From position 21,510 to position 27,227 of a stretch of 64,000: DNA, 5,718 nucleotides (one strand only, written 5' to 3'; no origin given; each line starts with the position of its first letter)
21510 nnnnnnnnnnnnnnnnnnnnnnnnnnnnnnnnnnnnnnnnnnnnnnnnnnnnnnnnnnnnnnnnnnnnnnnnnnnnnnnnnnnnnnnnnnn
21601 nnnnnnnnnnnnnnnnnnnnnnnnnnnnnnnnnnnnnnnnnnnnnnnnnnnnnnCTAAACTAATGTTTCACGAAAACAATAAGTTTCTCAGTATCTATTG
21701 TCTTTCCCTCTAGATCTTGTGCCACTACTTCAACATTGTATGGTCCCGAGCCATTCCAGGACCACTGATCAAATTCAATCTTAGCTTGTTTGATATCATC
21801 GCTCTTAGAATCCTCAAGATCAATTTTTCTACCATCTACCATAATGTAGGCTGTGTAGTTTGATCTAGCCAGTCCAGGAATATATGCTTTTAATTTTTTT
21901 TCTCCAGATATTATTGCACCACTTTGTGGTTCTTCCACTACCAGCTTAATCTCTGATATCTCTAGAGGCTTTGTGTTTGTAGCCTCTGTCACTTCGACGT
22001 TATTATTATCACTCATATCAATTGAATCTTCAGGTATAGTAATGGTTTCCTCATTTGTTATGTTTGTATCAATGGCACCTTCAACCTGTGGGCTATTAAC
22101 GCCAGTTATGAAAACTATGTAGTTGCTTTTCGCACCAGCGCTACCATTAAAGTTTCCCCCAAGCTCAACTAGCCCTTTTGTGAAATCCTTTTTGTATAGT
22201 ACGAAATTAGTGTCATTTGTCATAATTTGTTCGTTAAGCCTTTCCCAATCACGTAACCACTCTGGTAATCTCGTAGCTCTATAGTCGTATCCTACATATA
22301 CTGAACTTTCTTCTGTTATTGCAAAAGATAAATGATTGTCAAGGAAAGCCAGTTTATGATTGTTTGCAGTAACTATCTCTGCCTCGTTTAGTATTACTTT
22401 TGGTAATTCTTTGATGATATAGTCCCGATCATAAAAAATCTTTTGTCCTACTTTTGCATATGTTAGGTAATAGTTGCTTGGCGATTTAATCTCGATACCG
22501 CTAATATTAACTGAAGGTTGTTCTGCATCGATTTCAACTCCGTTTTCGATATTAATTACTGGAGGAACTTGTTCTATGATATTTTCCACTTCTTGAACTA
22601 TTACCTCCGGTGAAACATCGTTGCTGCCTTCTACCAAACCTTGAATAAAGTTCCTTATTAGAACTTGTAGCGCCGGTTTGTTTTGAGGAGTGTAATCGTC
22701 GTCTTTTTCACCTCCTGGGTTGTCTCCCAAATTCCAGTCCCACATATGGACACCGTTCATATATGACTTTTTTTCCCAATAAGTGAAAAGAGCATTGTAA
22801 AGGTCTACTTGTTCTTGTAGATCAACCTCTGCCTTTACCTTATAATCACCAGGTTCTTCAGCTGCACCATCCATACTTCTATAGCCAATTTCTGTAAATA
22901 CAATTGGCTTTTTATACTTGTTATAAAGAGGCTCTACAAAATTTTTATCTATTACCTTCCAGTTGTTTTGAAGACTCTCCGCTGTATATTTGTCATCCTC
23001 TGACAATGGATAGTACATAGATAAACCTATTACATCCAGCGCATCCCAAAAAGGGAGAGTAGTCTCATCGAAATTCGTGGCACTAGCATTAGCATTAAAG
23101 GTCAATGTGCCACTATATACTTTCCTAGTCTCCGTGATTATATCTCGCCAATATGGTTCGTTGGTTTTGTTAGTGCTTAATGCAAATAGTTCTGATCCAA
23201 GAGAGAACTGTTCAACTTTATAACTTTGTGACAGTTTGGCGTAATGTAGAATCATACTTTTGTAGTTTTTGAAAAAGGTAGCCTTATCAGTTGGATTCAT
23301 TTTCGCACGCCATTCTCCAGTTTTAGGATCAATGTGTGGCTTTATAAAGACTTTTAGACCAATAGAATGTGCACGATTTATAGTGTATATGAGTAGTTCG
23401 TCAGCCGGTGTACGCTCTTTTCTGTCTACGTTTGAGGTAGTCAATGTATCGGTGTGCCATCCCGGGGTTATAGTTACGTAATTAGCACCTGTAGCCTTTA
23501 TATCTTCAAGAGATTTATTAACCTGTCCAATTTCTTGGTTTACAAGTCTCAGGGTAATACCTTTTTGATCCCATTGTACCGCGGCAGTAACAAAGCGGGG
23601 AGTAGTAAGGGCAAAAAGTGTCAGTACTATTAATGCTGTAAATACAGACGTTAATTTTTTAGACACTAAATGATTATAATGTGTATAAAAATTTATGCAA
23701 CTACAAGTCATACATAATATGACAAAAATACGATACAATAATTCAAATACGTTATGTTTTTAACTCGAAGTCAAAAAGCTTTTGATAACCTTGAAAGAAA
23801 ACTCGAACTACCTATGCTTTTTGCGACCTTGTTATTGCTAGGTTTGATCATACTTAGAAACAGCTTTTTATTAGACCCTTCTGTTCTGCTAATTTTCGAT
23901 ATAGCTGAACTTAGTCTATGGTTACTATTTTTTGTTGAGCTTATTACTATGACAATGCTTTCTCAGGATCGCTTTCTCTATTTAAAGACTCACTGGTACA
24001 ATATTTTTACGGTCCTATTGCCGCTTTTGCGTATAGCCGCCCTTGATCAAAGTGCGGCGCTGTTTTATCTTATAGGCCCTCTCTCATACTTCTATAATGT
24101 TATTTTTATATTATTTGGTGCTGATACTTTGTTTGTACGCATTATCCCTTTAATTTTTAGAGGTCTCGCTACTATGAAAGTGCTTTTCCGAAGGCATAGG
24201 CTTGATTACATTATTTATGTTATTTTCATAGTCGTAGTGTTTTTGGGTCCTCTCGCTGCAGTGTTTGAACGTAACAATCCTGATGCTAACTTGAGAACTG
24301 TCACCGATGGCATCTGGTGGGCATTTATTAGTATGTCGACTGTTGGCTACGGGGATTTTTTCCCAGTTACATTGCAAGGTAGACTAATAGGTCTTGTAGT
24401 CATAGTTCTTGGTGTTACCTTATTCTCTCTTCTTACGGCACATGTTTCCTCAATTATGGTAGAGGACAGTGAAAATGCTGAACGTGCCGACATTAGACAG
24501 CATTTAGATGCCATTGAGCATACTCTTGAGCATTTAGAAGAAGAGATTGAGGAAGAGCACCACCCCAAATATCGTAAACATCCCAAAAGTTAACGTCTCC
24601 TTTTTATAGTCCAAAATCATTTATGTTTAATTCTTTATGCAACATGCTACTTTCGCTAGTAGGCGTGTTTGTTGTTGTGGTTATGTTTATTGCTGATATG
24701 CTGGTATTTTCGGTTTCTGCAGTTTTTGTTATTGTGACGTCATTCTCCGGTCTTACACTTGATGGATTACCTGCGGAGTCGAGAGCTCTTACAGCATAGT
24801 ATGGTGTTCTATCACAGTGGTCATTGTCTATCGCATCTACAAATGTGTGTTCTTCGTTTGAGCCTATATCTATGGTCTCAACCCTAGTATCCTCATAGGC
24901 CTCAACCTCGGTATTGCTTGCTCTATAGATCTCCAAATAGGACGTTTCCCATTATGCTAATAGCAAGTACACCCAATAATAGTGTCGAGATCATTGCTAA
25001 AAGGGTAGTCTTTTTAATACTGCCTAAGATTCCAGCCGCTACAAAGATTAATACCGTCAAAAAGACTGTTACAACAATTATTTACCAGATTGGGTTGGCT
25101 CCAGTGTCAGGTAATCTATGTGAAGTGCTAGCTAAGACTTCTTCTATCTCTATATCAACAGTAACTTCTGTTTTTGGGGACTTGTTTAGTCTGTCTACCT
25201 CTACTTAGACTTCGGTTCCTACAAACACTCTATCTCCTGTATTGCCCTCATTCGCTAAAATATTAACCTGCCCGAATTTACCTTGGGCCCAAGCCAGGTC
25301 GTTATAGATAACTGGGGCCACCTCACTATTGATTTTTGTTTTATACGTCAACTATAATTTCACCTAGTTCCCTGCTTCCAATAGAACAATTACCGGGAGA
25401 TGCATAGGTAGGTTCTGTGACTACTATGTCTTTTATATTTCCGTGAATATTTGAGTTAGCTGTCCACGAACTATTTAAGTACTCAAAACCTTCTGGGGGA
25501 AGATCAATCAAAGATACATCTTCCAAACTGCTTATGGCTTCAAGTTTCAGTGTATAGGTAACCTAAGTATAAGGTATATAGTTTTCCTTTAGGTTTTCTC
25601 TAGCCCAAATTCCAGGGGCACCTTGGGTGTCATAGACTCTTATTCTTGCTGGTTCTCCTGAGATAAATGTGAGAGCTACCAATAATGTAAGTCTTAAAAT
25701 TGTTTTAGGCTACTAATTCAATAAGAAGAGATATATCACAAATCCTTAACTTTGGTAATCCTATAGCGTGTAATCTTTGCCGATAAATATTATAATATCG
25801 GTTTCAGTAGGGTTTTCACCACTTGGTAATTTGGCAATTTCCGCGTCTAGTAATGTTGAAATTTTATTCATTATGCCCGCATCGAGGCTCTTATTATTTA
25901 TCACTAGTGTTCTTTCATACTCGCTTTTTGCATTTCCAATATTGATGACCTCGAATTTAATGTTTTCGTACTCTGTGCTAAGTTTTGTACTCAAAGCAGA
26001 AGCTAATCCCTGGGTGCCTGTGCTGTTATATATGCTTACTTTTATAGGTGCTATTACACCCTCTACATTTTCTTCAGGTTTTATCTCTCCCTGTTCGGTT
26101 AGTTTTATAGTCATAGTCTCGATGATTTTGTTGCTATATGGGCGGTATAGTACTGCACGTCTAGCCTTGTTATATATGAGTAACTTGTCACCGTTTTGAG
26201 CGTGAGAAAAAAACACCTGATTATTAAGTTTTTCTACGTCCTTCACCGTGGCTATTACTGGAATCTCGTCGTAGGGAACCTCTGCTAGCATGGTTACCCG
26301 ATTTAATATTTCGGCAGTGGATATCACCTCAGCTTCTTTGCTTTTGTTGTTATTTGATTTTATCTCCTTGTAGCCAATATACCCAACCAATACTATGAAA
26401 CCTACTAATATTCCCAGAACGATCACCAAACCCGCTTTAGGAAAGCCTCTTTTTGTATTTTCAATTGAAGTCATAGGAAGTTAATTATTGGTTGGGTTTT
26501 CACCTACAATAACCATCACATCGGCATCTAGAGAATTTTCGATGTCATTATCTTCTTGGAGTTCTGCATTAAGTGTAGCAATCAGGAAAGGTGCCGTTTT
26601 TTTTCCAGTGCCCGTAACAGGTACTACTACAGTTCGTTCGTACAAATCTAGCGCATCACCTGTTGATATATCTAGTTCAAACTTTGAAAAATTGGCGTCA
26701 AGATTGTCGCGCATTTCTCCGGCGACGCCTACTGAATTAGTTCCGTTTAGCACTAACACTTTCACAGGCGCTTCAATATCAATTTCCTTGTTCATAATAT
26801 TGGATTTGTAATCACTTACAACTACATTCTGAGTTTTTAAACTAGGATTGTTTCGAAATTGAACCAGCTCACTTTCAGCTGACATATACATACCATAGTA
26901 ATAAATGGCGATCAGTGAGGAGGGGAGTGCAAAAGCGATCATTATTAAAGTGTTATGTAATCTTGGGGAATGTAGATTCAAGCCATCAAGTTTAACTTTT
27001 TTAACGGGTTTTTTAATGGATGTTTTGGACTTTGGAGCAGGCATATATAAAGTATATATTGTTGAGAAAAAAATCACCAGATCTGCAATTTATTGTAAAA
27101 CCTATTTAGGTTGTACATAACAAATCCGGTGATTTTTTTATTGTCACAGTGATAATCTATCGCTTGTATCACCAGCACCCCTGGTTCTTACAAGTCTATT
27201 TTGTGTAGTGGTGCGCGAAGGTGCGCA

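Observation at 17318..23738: Cellulose-synthase-like exopolysaccharide module (GH8 + processive GT2 + GT-C, with a convergent secreted GH-A hydrolase)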

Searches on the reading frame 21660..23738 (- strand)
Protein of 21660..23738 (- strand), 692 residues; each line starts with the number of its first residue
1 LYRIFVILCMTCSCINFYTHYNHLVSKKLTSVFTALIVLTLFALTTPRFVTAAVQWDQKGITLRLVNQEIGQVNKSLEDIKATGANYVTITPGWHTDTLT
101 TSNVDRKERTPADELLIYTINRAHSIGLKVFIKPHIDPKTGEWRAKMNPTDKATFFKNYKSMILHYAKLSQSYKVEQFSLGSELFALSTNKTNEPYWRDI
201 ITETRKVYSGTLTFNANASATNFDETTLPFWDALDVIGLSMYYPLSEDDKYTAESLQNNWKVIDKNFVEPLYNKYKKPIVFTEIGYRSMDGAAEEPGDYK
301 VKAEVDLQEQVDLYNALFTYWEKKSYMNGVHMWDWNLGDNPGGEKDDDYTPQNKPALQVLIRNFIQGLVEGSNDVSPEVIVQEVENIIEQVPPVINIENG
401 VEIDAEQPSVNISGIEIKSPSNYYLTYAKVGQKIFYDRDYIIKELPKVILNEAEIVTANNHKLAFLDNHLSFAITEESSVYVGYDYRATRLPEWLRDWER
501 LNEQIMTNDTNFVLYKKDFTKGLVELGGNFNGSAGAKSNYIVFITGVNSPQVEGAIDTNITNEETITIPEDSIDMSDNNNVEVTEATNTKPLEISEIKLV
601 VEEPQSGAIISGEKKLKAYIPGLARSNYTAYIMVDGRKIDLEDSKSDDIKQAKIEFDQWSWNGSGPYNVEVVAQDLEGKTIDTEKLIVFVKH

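Call 3: search_protein_families(library=pfam, proteins=[window:21660-23738:-], max_evalue=0.01)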
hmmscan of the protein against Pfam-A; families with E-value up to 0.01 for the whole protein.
window:21660-23738:- (692 aa): 2 families
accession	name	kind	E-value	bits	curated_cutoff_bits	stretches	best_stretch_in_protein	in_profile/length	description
PF22612.2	GH113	-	1.8e-57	195.3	27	1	73-353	17-288/289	Glycoside Hydrolase Family 113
PF13547.12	GTA_TIM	-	1.8e-07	31.2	27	1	158-247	2-112/299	GTA TIM-barrel-like domain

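Call 4: search_protein_families(library=ncbifam, proteins=[window:21660-23738:-], max_evalue=0.01)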
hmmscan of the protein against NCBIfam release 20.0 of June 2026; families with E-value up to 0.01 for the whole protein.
window:21660-23738:- (692 aa): 1 family
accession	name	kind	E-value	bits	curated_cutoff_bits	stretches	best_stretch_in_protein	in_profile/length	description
NF048004.1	GTA_megatron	equivalog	4.7e-05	21.3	800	1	157-193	436-473/1299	baseplate multidomain protein megatron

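Call 36: search_solved_structures(query=window:21660-23738:-, max_evalue=0.01, show_alignments=1)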
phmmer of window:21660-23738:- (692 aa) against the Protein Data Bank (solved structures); distinct sequences matched with E-value up to 0.01: 7.
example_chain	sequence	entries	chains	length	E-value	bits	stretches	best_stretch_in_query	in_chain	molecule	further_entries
5ylh_A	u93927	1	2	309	4.7e-37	130.9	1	82-360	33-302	beta-1,4-mannanase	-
5yli_B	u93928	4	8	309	2.8e-36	128.3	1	82-360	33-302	beta-1,4-mannanas | beta-1,4-mannanase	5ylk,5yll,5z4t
7dv7_A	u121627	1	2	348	1.1e-32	116.4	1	72-364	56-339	Endo-beta-1,4-mannanase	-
7dvj_A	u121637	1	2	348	4.3e-32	114.5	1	72-364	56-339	Endo-beta-1,4-mannanase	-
7dvz_A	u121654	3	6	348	1.1e-31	113.1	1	72-364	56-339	Endo-beta-1,4-mannanase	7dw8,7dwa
4cd6_A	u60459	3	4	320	4.2e-27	98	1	112-364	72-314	ENDO-BETA-1,4-MANNANASE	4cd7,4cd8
3civ_A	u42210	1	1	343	5.3e-27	97.6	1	112-364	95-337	Endo-beta-1,4-mannanase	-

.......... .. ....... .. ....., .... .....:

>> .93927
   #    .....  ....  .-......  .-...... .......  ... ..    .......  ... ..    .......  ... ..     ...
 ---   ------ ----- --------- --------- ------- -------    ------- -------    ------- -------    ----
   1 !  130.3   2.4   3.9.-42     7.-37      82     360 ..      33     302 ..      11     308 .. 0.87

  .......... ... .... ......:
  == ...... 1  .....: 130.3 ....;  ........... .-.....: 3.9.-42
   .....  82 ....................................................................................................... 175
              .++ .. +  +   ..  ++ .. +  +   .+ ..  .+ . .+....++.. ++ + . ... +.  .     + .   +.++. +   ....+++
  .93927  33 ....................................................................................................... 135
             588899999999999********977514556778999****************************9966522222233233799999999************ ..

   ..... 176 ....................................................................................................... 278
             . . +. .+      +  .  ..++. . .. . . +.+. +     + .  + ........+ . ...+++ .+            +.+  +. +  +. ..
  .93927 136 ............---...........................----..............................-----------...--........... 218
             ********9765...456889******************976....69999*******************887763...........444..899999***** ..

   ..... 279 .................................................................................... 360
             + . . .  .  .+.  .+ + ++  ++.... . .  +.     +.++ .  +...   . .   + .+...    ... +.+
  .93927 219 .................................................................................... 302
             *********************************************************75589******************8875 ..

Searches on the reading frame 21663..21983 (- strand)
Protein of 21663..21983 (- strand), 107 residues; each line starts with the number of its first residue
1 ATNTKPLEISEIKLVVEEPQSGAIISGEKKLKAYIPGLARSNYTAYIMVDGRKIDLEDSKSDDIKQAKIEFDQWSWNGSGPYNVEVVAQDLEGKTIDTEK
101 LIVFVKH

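Call 57: search_solved_structures(query=A4, max_evalue=10, show_alignments=1)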
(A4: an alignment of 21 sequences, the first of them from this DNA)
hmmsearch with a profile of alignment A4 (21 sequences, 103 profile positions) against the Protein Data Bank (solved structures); distinct sequences matched with E-value up to 10: 823 (the best 60 are shown).
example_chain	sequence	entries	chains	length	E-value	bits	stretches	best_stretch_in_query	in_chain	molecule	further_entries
2yn3_A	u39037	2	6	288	0.025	17.8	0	62-101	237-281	PUTATIVE INNER MEMBRANE PROTEIN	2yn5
1igc_L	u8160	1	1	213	0.073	16.3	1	4-68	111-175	IGG1-KAPPA MOPC21 FAB (LIGHT CHAIN)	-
4e9l_A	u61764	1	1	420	0.13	15.6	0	67-86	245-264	Attaching and effacing protein, pathogenesis factor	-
9pzs_G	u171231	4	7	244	0.14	15.5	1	4-68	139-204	Light chain of GluN1-specific monoclonal Fab fragment, termed 5F11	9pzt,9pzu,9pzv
4l9d_A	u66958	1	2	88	0.14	15.4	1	69-99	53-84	Protease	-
6qvk_1A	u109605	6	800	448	0.17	15.2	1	15-48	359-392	Major capsid protein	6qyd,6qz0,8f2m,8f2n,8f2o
8bz4_A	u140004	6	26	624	0.17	15.1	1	4-59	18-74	Glycosyltransferase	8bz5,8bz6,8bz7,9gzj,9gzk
8bz8_A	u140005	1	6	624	0.17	15.1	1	4-59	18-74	Glycosyltransferase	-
1bog_A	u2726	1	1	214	0.21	14.8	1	4-67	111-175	ANTIBODY (CB 4-1)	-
8xkk_A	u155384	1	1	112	0.22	14.8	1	4-68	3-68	Immunoglobulin kappa constant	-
1baf_L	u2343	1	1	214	0.23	14.7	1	4-68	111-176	IGG1-KAPPA AN02 FAB (LIGHT CHAIN)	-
7c80_L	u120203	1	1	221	0.24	14.7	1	4-68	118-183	Light chain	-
6aem_A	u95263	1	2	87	0.24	14.7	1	69-95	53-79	PKD domain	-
4bz1_L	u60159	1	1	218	0.28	14.5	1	4-68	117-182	FAB 3E31 LIGHT CHAIN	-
4plj_L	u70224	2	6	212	0.28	14.5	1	4-68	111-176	8G12 light chain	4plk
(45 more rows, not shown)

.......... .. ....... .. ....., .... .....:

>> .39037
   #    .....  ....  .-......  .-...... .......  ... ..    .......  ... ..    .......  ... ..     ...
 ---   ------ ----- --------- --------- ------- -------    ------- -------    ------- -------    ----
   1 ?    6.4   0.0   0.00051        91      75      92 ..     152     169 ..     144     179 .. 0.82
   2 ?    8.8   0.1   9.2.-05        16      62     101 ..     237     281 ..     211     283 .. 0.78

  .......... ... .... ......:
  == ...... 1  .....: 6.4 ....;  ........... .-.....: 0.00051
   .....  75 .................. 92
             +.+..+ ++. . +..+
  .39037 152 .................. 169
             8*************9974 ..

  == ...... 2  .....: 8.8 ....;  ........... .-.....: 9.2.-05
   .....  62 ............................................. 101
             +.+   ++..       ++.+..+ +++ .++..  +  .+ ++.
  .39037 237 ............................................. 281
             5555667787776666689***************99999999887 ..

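Call 68: find_homologous_proteins(query=A4, max_evalue=0.000001)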
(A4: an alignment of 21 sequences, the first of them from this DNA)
Query A4 (21 sequences) (107 aa, profile of the alignment): 40 proteins with E <= 0.000001 among 540 candidates.
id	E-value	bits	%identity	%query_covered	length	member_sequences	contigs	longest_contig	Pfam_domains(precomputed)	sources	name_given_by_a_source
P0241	4.4e-37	144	30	88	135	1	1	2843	-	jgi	jgi:hypothetical protein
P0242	1.6e-36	142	37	69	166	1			-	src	-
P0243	4.4e-36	141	32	89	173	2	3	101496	-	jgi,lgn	jgi:hypothetical protein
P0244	8.9e-36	140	33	93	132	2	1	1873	-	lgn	-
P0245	1.4e-34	136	23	94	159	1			-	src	-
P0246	2.0e-34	135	35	83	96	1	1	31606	-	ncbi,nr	ncbi:MAG: hypothetical protein FJY98_04505 [Candidatus Liptonbacteria bacterium]|nr:hypothetical pro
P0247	1.5e-33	133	31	85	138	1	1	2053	-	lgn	-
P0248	1.8e-33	132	32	84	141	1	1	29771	-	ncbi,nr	ncbi:MAG: hypothetical protein M3Q24_01460, partial [bacterium]|nr:hypothetical protein [bacterium]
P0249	6.6e-33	131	34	79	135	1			-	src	-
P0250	2.2e-31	126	32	72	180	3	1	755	-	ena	-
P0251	1.8e-30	123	32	78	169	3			-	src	-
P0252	1.8e-30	123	30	77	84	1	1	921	-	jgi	jgi:hypothetical protein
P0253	3.2e-30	122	36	78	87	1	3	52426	-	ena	-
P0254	5.6e-30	121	28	81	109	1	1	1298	-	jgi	jgi:hypothetical protein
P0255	3.0e-29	119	37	77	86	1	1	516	-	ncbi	-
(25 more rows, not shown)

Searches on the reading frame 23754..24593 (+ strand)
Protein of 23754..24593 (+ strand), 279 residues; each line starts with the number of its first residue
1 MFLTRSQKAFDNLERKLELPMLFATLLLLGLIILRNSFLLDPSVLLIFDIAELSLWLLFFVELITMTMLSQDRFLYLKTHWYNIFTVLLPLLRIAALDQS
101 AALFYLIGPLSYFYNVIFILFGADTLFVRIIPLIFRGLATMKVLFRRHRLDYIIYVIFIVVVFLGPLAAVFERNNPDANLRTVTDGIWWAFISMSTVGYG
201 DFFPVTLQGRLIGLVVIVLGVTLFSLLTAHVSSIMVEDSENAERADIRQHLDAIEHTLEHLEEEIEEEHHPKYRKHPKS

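Call 3: search_protein_families(library=pfam, proteins=[window:23754-24593:+], max_evalue=0.01)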
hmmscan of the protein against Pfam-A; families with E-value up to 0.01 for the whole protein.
window:23754-24593:+ (279 aa): 3 families
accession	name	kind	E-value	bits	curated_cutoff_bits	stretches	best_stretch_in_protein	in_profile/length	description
PF07885.22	Ion_trans_2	-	2.5e-14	53.4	22.5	1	159-236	4-78/79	Ion channel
PF00520.37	Ion_trans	-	2e-07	30.9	25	1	25-241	10-239/241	Ion transport protein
PF00060.32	Lig_chan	-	0.0019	18.5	30.8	1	154-242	11-101/146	Ligand-gated ion channel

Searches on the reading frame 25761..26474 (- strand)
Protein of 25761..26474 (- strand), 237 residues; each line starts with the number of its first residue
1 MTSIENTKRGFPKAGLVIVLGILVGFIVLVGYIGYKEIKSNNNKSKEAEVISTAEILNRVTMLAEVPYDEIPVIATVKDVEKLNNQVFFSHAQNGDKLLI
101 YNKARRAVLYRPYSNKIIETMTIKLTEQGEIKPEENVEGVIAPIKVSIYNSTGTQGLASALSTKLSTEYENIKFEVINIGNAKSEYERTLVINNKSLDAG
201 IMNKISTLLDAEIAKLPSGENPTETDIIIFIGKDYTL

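Call 31: search_protein_families(library=pfam, proteins=[window:25761-26474:-], max_evalue=0.01)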
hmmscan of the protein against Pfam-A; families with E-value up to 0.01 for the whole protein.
window:25761-26474:- (237 aa): 1 family
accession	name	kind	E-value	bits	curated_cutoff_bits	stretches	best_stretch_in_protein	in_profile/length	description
PF13399.11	LytR_C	-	6.2e-08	33.9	22.2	1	144-235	2-86/86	LytR cell envelope-related transcriptional attenuator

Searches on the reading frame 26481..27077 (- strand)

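Call 31: search_protein_families(library=pfam, proteins=[window:26481-27077:-], max_evalue=0.01)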
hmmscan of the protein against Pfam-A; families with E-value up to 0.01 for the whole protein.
window:26481-27077:- (198 aa): 1 family
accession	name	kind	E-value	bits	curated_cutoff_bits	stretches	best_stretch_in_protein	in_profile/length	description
PF13399.11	LytR_C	-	0.00015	23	22.2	1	105-193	2-84/86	LytR cell envelope-related transcriptional attenuator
